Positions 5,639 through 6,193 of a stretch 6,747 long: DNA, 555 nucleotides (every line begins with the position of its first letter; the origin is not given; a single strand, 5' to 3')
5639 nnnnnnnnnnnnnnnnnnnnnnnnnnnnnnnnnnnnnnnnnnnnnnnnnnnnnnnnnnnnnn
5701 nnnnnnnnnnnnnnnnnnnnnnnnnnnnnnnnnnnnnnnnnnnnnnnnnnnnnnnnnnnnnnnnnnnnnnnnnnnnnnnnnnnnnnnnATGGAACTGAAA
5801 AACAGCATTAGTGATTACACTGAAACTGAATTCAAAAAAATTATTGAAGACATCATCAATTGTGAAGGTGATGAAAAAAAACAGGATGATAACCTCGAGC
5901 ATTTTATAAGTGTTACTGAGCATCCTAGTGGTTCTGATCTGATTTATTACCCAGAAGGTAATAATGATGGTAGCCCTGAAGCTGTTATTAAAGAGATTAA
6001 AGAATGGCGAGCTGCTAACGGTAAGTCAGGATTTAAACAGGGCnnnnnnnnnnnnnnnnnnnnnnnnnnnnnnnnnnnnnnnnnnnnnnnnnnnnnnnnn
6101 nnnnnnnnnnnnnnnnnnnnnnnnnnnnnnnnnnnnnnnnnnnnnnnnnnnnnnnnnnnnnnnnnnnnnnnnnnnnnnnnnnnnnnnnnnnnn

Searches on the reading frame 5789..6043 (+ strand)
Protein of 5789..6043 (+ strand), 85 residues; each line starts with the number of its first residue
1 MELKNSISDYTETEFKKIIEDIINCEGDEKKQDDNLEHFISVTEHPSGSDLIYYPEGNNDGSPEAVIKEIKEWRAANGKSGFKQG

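Call 4: search_solved_structures(query=window:5789-6043:+, max_evalue=0.001, show_alignments=5)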
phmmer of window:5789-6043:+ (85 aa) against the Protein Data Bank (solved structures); distinct sequences matched with E-value up to 0.001: 28.
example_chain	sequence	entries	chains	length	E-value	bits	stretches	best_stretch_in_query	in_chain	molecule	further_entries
1gxg_A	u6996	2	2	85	9.1e-55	185.5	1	1-85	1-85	COLICIN E8 IMMUNITY PROTEIN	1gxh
1ayi_A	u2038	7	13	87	3.5e-31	110.3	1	1-85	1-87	COLICIN E IMMUNITY PROTEIN 7 | Colicin E7 immunity protein | COLICIN E7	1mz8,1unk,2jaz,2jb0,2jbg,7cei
1znv_A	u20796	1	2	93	4.4e-31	109.9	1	1-85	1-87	Colicin E7 immunity protein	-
6er6_A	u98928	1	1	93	4.7e-31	109.8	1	1-85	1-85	immunity Imdes7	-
1cei_A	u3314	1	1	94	4.8e-31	109.8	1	1-85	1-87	COLICIN E7 IMMUNITY PROTEIN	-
4f37_A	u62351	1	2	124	3.1e-30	107.2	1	2-85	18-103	Colicin-E7 immunity protein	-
1ujz_A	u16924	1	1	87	3.2e-30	107.2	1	1-85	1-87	Designed Colicin E7 immunity protein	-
2erh_A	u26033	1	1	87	4.5e-30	106.7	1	1-85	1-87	Colicin E7 immunity protein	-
2no8_A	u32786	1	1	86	8.6e-30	105.8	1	1-85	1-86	Colicin-E2 immunity protein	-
3u43_A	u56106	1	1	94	1.2e-29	105.4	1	1-85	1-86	Colicin-E2 immunity protein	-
2wpt_A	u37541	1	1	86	3.2e-29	104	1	1-85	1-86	COLICIN-E2 IMMUNITY PROTEIN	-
3gkl_C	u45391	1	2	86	1.3e-28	102.1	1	1-85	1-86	Colicin-E7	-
3gjn_A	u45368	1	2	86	7.3e-28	99.7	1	1-85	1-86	Colicin-E9 immunity protein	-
1fr2_A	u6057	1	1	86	8e-28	99.5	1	1-85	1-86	COLICIN E9 IMMUNITY PROTEIN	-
2gzi_A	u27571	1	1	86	1.2e-27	99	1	1-85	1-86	Colicin-E9 immunity protein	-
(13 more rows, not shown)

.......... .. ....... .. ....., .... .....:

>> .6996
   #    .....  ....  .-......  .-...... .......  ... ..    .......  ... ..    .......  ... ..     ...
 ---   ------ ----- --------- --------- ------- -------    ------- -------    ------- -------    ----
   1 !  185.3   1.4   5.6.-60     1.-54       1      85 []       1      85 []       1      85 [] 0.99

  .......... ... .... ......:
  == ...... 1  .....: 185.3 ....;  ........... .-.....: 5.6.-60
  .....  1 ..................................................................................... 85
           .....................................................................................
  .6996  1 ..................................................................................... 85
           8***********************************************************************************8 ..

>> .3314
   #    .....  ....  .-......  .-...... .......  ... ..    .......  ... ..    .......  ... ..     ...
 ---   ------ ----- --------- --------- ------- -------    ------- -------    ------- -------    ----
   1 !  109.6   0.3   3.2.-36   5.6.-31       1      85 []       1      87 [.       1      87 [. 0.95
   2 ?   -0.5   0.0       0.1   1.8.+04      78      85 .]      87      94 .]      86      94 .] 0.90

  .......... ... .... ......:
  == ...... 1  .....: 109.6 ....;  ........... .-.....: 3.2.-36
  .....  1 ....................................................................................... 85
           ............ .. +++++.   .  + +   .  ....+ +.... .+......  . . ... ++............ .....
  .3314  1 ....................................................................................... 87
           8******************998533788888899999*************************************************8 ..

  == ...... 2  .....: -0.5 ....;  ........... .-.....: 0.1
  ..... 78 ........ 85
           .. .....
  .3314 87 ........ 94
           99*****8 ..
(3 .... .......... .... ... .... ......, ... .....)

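Call 10: find_homologous_proteins(query=window:5789-6043:+, max_evalue=1e-10)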
Query window:5789-6043:+ (85 aa): 196 proteins with E <= 1e-10 among 197 candidates; the best 120 are listed.
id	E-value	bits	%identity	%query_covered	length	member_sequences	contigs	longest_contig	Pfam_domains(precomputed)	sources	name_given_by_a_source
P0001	5.6e-47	175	94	100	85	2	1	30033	PF01320.25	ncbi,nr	ncbi:bacteriocin immunity protein [Salmonella enterica]|nr:bacteriocin immunity protein [Salmonella 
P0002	4.0e-46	172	92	100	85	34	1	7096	PF01320.25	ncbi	ncbi:TPA: bacteriocin immunity protein [Escherichia coli]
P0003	1.9e-45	170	93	100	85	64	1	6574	PF01320.25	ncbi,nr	ncbi:bacteriocin immunity protein [Salmonella enterica]|nr:bacteriocin immunity protein [Salmonella 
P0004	8.8e-45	168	91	100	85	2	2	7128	PF01320.25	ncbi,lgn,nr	ncbi:bacteriocin immunity protein [Escherichia coli]|nr:bacteriocin immunity protein [Escherichia co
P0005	9.2e-45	168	91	100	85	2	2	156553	PF01320.25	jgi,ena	-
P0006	4.6e-44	166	89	100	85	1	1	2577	PF01320.25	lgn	-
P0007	2.7e-43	163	86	100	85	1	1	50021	PF01320.25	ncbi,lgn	ncbi:TPA: bacteriocin immunity protein [Yersinia enterocolitica]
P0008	1.5e-42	161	87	100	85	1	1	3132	PF01320.25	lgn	-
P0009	4.1e-42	160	85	100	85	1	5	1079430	PF01320.25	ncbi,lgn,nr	ncbi:bacteriocin immunity protein [Yersinia enterocolitica]|nr:bacteriocin immunity protein [Yersini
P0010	1.1e-41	158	86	100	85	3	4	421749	PF01320.25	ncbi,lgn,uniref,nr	ncbi:bacteriocin immunity protein [Pectobacterium actinidiae]|uniref:Bacteriocin immunity protein n=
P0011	1.2e-41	158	87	100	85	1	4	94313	PF01320.25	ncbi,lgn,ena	-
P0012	1.6e-41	158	87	100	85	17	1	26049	PF01320.25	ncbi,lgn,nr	ncbi:bacteriocin immunity protein [Salmonella enterica]|nr:bacteriocin immunity protein [Salmonella 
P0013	1.7e-41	158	85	100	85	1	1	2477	PF01320.25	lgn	-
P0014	2.3e-41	157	85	100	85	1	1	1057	PF01320.25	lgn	-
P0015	3.5e-41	157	87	100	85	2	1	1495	PF01320.25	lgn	-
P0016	4.1e-41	156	95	89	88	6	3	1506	PF01320.25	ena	-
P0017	8.8e-41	155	86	100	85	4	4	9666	PF01320.25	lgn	-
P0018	9.1e-41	155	81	100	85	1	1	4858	PF01320.25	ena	-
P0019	1.4e-40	155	86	100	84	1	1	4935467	PF01320.25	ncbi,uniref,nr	ncbi:bacteriocin immunity protein [Pectobacterium actinidiae]|uniref:bacteriocin immunity protein n=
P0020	3.3e-40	153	83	99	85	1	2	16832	PF01320.25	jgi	jgi:hypothetical protein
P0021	3.9e-40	153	86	98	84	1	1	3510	PF01320.25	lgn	-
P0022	4.3e-40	153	85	100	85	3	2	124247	PF01320.25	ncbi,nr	ncbi:TPA: bacteriocin immunity protein [Salmonella enterica subsp. houtenae serovar 47:z36:-]|nr:bac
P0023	5.0e-40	153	80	100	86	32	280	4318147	PF01320.25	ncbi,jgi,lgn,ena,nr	ncbi:klebicin B immunity [Klebsiella pneumoniae]|nr:Microcin-E8 immunity protein [Proteus mirabilis]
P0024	6.6e-40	153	80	99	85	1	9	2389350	PF01320.25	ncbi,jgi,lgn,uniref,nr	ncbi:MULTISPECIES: bacteriocin immunity protein [unclassified Pseudescherichia]|jgi:hypothetical pro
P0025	1.1e-39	152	81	100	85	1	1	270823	PF01320.25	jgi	jgi:hypothetical protein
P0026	1.8e-39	151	79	100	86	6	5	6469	PF01320.25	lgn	-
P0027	1.9e-39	151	81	100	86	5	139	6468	PF01320.25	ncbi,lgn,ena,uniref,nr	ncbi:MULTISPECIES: bacteriocin immunity protein [Enterobacterales]|uniref:Bacteriocin immunity prote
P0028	4.0e-39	150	81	100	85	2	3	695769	PF01320.25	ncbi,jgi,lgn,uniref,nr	ncbi:bacteriocin immunity protein [Rahnella bruchi]|jgi:hypothetical protein|uniref:bacteriocin immu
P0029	9.5e-39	149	81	98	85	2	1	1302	PF01320.25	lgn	-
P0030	2.7e-38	147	80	99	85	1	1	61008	PF01320.25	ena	-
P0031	4.0e-38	147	80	100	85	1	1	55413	PF01320.25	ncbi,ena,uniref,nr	ncbi:bacteriocin immunity protein [Rahnella victoriana]|uniref:Bacteriocin immunity protein n=1 Tax=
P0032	1.6e-37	145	84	98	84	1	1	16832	PF01320.25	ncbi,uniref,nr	ncbi:bacteriocin immunity protein [Arsenophonus nasoniae]|uniref:Bacteriocin immunity protein n=1 Ta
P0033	1.3e-36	142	77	99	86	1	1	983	PF01320.25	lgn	-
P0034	2.0e-36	141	80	94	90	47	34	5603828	PF01320.25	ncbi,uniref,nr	ncbi:bacteriocin immunity protein [Serratia marcescens]|uniref:bacteriocin immunity protein n=1 Tax=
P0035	3.3e-36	141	77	98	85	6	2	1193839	PF01320.25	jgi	jgi:isocitrate dehydrogenase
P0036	6.6e-36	140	77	98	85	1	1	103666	PF01320.25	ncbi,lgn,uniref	ncbi:bacteriocin immunity protein [Sodalis endosymbiont of Spalangia cameroni]|uniref:bacteriocin im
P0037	2.4e-35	138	78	100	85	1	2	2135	PF01320.25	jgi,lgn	-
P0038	3.9e-35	137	72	100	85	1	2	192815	PF01320.25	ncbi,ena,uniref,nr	ncbi:bacteriocin immunity protein [Providencia heimbachae]|uniref:bacteriocin immunity protein n=1 T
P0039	1.9e-34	135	71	100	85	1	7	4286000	PF01320.25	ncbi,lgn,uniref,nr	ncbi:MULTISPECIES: bacteriocin immunity protein [Providencia]|uniref:Colicin immunity protein n=1 Ta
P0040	1.6e-30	123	98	67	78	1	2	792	PF01320.25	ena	-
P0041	3.8e-29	118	62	100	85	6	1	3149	PF01320.25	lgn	-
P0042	5.2e-29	118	61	100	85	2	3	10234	PF01320.25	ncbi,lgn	-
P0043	5.3e-28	115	95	66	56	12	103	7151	PF01320.25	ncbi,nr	ncbi:bacteriocin immunity protein, partial [Escherichia coli]|nr:bacteriocin immunity protein [Esche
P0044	1.2e-27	113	64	100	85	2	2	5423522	PF01320.25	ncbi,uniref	ncbi:bacteriocin immunity protein [Serratia aquatilis]|uniref:Bacteriocin immunity protein n=1 Tax=S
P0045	1.5e-26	110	62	100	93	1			PF01320.25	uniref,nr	uniref:immunity Imdes7 n=1 Tax=Escherichia coli TaxID=562 RepID=UPI0010052772|nr:Chain A, immunity I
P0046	1.0e-25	107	62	99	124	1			PF01320.25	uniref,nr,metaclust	uniref:Colicin-E7 immunity protein n=4 Tax=Escherichia coli TaxID=562 RepID=UPI00032D67A8|nr:Chain A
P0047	1.1e-25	107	62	100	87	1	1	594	PF01320.25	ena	-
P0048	1.5e-25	107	61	100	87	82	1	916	PF01320.25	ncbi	-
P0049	4.0e-25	105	63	96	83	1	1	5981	PF01320.25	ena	-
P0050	6.7e-25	105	58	98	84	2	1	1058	PF01320.25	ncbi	-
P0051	7.3e-25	105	62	100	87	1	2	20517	PF01320.25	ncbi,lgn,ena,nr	ncbi:bacteriocin immunity protein [Escherichia coli]|nr:bacteriocin immunity protein [Escherichia co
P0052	2.6e-24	103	60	99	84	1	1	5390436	PF01320.25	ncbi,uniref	ncbi:bacteriocin immunity protein [Photorhabdus akhurstii]|uniref:bacteriocin immunity protein n=1 T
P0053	4.5e-24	102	57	100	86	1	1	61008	PF01320.25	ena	-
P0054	4.6e-24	102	56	100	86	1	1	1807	PF01320.25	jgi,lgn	jgi:hypothetical protein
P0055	5.1e-24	102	59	100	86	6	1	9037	PF01320.25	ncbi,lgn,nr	ncbi:bacteriocin immunity protein [Salmonella enterica subsp. salamae]|nr:bacteriocin immunity prote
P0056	6.3e-24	102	58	100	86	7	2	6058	PF01320.25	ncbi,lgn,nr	ncbi:bacteriocin immunity protein [Escherichia coli]|nr:bacteriocin immunity protein [Escherichia co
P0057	8.1e-24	101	57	100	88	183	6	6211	PF01320.25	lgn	-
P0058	9.4e-24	101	57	100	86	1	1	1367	PF01320.25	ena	-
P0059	9.7e-24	101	58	99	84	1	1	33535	PF01320.25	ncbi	-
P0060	1.1e-23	101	56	96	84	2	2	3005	PF01320.25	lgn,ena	-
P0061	1.3e-23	101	60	99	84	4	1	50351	PF01320.25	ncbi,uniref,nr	ncbi:bacteriocin immunity protein [Photorhabdus aegyptia]|uniref:bacteriocin immunity protein n=1 Ta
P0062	1.8e-23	100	60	99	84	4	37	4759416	PF01320.25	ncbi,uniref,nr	ncbi:TPA: bacteriocin immunity protein [Yersinia enterocolitica]|uniref:bacteriocin immunity protein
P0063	1.9e-23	100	57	100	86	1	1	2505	PF01320.25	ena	-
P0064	2.4e-23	100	56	100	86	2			PF01320.25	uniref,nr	uniref:Colicin-E9 immunity protein n=1 Tax=Escherichia coli TaxID=562 RepID=UPI0001BE6483|nr:Chain A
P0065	3.0e-23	99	58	100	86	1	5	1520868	PF01320.25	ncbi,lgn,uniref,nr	ncbi:TPA: bacteriocin immunity protein [Providencia rettgeri]|uniref:bacteriocin immunity protein n=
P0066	3.4e-23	99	59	99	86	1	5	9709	PF01320.25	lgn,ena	-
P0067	3.4e-23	99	55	96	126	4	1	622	PF01320.25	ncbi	-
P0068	4.1e-23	99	56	100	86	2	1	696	PF01320.25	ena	-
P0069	4.3e-23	99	56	100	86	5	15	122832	PF01320.25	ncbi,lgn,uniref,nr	ncbi:bacteriocin immunity protein [Salmonella enterica subsp. salamae]|uniref:Colicin immunity prote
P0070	5.1e-23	99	56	100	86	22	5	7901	PF01320.25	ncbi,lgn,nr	ncbi:bacteriocin immunity protein [Escherichia coli]|nr:bacteriocin immunity protein [Escherichia co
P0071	5.6e-23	99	56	100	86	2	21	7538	PF01320.25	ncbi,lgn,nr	ncbi:bacteriocin immunity protein [Salmonella enterica]|nr:bacteriocin immunity protein [Salmonella 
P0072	5.8e-23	98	58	100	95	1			PF01320.25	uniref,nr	uniref:Immunity n=1 Tax=Escherichia coli TaxID=562 RepID=UPI0010052777|nr:Chain C, Immunity [Escheri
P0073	6.9e-23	98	60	100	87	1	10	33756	PF01320.25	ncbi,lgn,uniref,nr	ncbi:bacteriocin immunity protein [Salmonella enterica]|uniref:Bacteriocin immunity protein n=1 Tax=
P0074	8.6e-23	98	56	100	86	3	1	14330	PF01320.25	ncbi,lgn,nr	ncbi:bacteriocin immunity protein [Salmonella enterica]|nr:bacteriocin immunity protein [Salmonella 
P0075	1.1e-22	98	57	100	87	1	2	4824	PF01320.25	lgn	-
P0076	1.3e-22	97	60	100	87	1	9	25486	PF01320.25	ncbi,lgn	-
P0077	1.5e-22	97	58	100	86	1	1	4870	PF01320.25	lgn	-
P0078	1.6e-22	97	56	100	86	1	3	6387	PF01320.25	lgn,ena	-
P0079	2.0e-22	97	59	100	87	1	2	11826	PF01320.25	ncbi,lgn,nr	ncbi:bacteriocin immunity protein [Salmonella enterica]|nr:bacteriocin immunity protein [Salmonella 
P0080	2.1e-22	97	57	100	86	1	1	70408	PF01320.25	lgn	-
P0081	2.1e-22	97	57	100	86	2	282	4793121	PF01320.25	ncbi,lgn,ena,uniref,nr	ncbi:bacteriocin immunity protein [Providencia hangzhouensis]|uniref:Bacteriocin immunity protein n=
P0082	2.2e-22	97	56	100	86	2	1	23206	PF01320.25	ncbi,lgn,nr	ncbi:bacteriocin immunity protein [Salmonella enterica subsp. enterica serovar Give]|nr:bacteriocin 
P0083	2.9e-22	96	57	100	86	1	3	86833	PF01320.25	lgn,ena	-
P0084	3.0e-22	96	56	98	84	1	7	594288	PF01320.25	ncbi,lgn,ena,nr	ncbi:MAG TPA: bacteriocin immunity protein [Morganella sp. (in: Bacteria)]|nr:bacteriocin immunity p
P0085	3.5e-22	96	53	100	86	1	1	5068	PF01320.25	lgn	-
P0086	3.5e-22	96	59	100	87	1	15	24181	PF01320.25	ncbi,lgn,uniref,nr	ncbi:TPA: bacteriocin immunity protein [Salmonella enterica subsp. indica]|uniref:Bacteriocin immuni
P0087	6.4e-22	95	59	100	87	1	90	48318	PF01320.25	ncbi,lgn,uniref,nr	ncbi:bacteriocin immunity protein [Salmonella enterica]|uniref:Bacteriocin immunity protein n=1 Tax=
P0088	6.5e-22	95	54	99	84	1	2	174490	PF01320.25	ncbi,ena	ncbi:TPA: bacteriocin immunity protein [Vibrio alginolyticus]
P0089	6.9e-22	95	54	96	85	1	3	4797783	PF01320.25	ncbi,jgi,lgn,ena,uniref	ncbi:bacteriocin immunity protein [Erwinia sp. HDF1-3R]|uniref:bacteriocin immunity protein n=1 Tax=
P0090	7.5e-22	95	54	96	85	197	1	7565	PF01320.25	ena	-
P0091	8.6e-22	95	52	100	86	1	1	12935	PF01320.25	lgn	-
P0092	1.1e-21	94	56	100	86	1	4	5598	PF01320.25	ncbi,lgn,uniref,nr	ncbi:bacteriocin immunity protein [Providencia rettgeri]|uniref:bacteriocin immunity protein n=1 Tax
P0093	1.3e-21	94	57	99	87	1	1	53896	PF01320.25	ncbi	ncbi:TPA: bacteriocin immunity protein [Salmonella enterica]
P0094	1.6e-21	94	56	100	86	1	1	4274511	PF01320.25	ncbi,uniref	ncbi:bacteriocin immunity protein [Providencia hangzhouensis]|uniref:bacteriocin immunity protein n=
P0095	1.7e-21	94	56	98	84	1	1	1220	PF01320.25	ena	-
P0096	2.4e-21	93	55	98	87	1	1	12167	PF01320.25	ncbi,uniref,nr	ncbi:bacteriocin immunity protein [Arsenophonus sp. ENCA]|uniref:bacteriocin immunity protein n=1 Ta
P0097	2.9e-21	93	56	100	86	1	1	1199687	PF01320.25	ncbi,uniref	ncbi:bacteriocin immunity protein [Providencia hangzhouensis]|uniref:bacteriocin immunity protein n=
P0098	3.0e-21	93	56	100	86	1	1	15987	PF01320.25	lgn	-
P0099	3.9e-21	93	57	100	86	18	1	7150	PF01320.25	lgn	-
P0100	4.2e-21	93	55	100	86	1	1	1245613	PF01320.25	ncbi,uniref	ncbi:bacteriocin immunity protein [Providencia hangzhouensis]|uniref:bacteriocin immunity protein n=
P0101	4.2e-21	93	52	96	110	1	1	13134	PF01320.25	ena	-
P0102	4.2e-21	93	55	96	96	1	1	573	PF01320.25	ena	-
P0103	4.5e-21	92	55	100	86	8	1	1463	PF01320.25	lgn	-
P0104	5.1e-21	92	54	94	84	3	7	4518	PF01320.25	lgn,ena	-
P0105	6.1e-21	92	54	96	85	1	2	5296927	PF01320.25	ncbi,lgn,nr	ncbi:colicin immunity protein E2 [Serratia marcescens]|nr:colicin immunity protein E2 [Serratia marc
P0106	7.0e-21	92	54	100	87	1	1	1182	PF01320.25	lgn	-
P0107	7.5e-21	92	54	100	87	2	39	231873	PF01320.25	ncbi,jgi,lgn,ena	jgi:hypothetical protein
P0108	7.9e-21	92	54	96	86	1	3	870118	PF01320.25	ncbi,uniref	ncbi:bacteriocin immunity protein [Serratia marcescens]|uniref:bacteriocin immunity protein n=1 Tax=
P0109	8.4e-21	92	56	100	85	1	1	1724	PF01320.25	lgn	-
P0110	9.7e-21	91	53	96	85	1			PF01320.25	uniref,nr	uniref:bacteriocin immunity protein n=1 Tax=Yersinia frederiksenii TaxID=29484 RepID=UPI001F4BDAF4|n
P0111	1.1e-20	91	55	99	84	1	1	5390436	PF01320.25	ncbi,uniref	ncbi:bacteriocin immunity protein [Photorhabdus akhurstii]|uniref:bacteriocin immunity protein n=1 T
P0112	1.2e-20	91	80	60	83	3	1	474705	PF01320.25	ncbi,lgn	-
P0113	1.2e-20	91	54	96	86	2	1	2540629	PF01320.25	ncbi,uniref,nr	ncbi:bacteriocin immunity protein [Serratia marcescens]|uniref:bacteriocin immunity protein n=1 Tax=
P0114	1.2e-20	91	55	100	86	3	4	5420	PF01320.25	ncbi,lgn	ncbi:bacteriocin immunity protein [Providencia hangzhouensis]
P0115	1.2e-20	91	54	92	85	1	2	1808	PF01320.25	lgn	-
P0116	1.3e-20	91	53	94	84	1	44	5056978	PF01320.25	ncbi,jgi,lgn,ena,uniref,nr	ncbi:bacteriocin immunity protein [Rahnella aceris]|jgi:Colicin immunity protein / pyocin immunity p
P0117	1.3e-20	91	55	98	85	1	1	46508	PF01320.25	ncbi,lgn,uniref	ncbi:bacteriocin immunity protein [Xenorhabdus bovienii]|uniref:bacteriocin immunity protein n=1 Tax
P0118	1.4e-20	91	56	98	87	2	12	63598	PF01320.25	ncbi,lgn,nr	ncbi:bacteriocin immunity protein [Salmonella enterica]|nr:bacteriocin immunity protein [Salmonella 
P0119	1.4e-20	91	52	96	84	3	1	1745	PF01320.25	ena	-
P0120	1.6e-20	91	43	100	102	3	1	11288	PF01320.25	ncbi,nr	nr:bacteriocin immunity protein [Pseudomonas sp.]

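Call 23: search_protein_families(proteins=[window:5789-6043:+], library=ncbifam, max_evalue=0.001)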
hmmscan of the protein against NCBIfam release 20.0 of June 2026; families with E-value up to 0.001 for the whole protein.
window:5789-6043:+ (85 aa): 0 families
